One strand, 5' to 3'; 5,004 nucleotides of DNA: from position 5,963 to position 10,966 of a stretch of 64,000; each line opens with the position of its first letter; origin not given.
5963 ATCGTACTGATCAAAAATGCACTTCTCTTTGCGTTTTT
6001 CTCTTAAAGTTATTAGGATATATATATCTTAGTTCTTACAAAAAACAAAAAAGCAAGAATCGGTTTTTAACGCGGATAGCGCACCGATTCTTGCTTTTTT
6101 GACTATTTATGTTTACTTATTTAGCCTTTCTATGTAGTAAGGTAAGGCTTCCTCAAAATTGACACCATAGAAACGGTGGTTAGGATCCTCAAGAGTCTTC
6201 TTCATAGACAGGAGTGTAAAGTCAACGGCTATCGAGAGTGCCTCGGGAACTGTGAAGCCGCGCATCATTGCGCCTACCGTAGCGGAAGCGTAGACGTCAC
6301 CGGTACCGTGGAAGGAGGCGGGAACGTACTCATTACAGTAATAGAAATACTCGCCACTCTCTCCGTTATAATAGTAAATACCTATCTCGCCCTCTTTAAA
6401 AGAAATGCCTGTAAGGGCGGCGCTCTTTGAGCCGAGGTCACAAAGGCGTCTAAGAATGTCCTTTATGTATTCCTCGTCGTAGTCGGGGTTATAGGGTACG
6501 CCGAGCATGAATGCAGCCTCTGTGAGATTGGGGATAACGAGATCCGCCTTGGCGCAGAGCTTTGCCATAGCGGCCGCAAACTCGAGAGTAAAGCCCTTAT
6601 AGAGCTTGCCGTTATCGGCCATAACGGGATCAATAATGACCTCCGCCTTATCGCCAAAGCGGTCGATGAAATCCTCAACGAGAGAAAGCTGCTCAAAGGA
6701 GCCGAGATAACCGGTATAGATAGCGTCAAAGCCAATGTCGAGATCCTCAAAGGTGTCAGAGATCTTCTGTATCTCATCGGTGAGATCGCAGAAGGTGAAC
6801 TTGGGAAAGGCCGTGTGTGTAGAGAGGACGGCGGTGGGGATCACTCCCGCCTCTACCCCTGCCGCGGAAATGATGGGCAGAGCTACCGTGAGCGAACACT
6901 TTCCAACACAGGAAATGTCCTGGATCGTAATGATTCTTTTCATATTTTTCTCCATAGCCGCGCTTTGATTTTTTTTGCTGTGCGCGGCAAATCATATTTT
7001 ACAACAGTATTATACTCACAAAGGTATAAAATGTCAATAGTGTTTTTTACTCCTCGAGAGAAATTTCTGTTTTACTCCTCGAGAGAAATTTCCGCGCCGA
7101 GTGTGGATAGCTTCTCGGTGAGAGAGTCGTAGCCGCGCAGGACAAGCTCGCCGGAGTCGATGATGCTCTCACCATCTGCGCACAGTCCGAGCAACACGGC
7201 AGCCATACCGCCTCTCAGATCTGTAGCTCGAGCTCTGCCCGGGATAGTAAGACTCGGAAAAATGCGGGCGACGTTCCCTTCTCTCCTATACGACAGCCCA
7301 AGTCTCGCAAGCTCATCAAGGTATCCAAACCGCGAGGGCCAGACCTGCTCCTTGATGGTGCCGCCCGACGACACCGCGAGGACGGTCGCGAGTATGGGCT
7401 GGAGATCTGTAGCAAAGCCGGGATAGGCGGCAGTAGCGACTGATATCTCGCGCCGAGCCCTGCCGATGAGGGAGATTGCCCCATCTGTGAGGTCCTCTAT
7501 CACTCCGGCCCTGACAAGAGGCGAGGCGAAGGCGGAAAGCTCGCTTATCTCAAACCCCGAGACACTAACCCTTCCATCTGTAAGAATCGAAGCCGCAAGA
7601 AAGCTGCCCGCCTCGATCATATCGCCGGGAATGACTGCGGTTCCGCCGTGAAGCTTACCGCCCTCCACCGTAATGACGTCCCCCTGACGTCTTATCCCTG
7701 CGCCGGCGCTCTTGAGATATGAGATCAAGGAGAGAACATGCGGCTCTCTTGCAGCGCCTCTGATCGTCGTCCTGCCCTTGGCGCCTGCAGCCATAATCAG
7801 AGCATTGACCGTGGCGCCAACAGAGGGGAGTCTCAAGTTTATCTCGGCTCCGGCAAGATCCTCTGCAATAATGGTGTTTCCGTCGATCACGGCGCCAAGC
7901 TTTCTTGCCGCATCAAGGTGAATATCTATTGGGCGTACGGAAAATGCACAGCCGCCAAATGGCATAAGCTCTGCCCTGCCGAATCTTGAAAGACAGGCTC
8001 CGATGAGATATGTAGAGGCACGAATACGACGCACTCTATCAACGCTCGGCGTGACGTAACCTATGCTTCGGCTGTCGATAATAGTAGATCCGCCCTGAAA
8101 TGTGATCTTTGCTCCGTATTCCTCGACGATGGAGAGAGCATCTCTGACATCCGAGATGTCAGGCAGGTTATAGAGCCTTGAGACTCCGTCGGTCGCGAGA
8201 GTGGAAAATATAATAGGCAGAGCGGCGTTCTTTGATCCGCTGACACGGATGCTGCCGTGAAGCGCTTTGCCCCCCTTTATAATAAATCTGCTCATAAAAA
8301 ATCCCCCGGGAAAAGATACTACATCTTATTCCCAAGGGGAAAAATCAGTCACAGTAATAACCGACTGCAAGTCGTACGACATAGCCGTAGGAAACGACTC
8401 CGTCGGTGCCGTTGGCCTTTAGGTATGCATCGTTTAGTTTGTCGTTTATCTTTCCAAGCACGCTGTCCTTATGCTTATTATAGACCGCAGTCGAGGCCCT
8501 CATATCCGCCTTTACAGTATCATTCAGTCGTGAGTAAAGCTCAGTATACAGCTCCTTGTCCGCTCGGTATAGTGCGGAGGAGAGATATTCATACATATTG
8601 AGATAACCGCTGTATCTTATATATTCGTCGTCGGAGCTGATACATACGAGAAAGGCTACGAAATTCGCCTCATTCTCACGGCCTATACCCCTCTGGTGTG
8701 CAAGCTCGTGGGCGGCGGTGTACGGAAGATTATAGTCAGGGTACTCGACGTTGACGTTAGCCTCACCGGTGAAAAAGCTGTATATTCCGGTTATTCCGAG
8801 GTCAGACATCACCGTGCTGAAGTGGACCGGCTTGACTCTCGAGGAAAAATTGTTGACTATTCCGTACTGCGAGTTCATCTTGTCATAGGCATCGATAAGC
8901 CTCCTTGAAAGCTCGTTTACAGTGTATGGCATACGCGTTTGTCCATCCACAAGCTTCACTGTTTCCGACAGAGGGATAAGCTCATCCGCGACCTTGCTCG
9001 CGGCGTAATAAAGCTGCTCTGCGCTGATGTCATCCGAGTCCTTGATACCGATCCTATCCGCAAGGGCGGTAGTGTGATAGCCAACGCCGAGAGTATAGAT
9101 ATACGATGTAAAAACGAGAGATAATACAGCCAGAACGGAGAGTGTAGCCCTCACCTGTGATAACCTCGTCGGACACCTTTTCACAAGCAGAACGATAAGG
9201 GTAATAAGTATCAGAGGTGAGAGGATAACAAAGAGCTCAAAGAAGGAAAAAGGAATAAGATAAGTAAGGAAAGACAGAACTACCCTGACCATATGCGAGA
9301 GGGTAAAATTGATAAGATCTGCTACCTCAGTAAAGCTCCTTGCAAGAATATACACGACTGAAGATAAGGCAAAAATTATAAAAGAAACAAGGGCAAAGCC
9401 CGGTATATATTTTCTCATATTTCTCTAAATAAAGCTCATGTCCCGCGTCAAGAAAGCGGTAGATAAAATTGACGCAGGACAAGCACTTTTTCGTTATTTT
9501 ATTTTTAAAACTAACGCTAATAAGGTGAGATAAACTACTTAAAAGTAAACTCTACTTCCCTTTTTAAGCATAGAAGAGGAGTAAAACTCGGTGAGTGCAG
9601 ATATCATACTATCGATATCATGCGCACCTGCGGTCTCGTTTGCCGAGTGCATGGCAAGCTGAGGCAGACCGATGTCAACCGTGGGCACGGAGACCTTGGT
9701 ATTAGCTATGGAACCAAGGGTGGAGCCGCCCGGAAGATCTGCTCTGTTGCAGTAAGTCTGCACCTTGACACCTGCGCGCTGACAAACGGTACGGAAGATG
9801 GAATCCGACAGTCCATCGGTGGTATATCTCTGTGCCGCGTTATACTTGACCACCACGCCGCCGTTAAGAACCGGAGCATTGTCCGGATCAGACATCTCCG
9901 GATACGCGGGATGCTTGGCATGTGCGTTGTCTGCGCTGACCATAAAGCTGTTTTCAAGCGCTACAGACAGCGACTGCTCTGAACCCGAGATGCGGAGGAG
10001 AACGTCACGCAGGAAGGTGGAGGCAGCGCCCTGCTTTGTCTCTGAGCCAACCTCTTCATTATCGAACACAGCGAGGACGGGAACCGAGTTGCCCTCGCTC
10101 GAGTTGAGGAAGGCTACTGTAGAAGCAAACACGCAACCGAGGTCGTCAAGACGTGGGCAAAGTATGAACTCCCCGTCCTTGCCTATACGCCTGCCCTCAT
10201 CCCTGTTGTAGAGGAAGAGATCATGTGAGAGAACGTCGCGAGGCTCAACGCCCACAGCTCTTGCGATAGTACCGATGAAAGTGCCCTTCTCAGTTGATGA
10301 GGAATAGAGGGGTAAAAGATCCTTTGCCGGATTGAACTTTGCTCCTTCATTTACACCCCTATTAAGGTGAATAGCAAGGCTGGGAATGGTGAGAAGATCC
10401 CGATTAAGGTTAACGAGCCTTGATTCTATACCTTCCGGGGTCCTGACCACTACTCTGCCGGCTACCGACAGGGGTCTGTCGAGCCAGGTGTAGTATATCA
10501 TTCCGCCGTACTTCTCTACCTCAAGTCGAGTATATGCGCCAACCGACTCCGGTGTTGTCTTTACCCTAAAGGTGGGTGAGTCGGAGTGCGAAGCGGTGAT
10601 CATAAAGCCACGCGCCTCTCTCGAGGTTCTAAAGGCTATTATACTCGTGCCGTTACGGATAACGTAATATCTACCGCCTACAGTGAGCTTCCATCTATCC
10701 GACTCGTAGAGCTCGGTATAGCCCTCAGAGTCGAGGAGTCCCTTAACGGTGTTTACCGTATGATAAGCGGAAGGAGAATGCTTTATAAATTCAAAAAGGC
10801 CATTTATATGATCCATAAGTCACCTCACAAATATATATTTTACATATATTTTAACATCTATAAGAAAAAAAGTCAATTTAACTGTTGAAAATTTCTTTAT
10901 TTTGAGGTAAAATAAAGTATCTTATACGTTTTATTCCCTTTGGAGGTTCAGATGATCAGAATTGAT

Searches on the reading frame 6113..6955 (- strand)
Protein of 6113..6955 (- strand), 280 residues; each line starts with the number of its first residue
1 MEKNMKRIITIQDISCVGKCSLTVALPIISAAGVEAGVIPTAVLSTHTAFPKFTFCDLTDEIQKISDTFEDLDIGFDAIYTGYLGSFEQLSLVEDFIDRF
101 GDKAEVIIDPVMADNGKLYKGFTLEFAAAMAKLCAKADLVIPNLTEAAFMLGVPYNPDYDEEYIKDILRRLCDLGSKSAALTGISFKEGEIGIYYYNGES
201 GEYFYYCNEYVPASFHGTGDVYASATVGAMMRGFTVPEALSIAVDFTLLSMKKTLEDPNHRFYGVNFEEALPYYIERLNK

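Call 86: search_protein_families(library=pfam, proteins=[window:6113-6955:-], max_evalue=0.00001)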
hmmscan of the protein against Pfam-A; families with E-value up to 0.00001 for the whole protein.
window:6113-6955:- (280 aa): 2 families
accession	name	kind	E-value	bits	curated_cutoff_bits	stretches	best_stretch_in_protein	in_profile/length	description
PF08543.17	Phos_pyr_kin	-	7.2e-22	78.4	27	1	66-255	53-236/246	Phosphomethylpyrimidine kinase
PF00294.29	PfkB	-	5.3e-07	29.7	25.8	1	126-245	173-284/302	pfkB family carbohydrate kinase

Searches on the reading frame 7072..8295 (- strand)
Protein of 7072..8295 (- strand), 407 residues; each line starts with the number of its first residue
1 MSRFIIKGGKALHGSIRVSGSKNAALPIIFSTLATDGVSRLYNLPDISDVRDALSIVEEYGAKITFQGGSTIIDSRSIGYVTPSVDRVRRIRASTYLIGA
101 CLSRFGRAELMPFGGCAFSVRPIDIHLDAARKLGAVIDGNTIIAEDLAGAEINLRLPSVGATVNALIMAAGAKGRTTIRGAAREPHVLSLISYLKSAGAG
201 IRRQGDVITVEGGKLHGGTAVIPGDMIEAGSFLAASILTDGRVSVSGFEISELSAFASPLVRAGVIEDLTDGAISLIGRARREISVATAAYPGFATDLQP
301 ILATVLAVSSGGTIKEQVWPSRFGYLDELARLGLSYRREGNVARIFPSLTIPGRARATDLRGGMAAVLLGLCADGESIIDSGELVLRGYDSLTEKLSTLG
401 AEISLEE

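Call 86: search_protein_families(library=pfam, proteins=[window:7072-8295:-], max_evalue=0.00001)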
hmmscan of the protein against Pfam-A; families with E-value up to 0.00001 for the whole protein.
window:7072-8295:- (407 aa): 1 family
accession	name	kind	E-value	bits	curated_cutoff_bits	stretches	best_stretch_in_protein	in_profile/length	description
PF00275.25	EPSP_synthase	-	3.7e-59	200.9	22.8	1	7-396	2-417/417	EPSP synthase (3-phosphoshikimate 1-carboxyvinyltransferase)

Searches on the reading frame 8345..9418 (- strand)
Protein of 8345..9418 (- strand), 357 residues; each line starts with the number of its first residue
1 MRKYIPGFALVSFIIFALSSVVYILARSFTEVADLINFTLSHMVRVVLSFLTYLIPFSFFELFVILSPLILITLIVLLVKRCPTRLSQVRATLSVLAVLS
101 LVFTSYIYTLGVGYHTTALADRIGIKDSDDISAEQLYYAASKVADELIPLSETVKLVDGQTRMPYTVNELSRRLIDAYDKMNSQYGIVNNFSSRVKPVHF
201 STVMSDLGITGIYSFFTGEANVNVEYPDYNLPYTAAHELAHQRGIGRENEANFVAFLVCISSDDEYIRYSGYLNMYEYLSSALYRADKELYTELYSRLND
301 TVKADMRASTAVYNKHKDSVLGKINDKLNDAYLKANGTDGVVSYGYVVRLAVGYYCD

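Call 86: search_protein_families(library=pfam, proteins=[window:8345-9418:-], max_evalue=0.00001)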
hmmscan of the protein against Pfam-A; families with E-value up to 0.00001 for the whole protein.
window:8345-9418:- (357 aa): 1 family
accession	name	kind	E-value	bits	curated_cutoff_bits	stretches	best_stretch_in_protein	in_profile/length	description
PF12725.13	DUF3810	-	5.8e-88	295.7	28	1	42-352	7-311/311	Protein of unknown function (DUF3810)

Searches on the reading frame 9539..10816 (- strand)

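Call 86: search_protein_families(library=pfam, proteins=[window:9539-10816:-], max_evalue=0.00001)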
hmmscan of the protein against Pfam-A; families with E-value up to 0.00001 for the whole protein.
window:9539-10816:- (425 aa): 2 families
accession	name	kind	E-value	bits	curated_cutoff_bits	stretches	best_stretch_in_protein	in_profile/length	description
PF02127.20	Peptidase_M18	-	1e-121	407.2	24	1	10-412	1-432/432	Aminopeptidase I zinc metalloprotease (M18)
PF05343.19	Peptidase_M42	-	5.4e-07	29.4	23.2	0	291-405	184-290/292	M42 glutamyl aminopeptidase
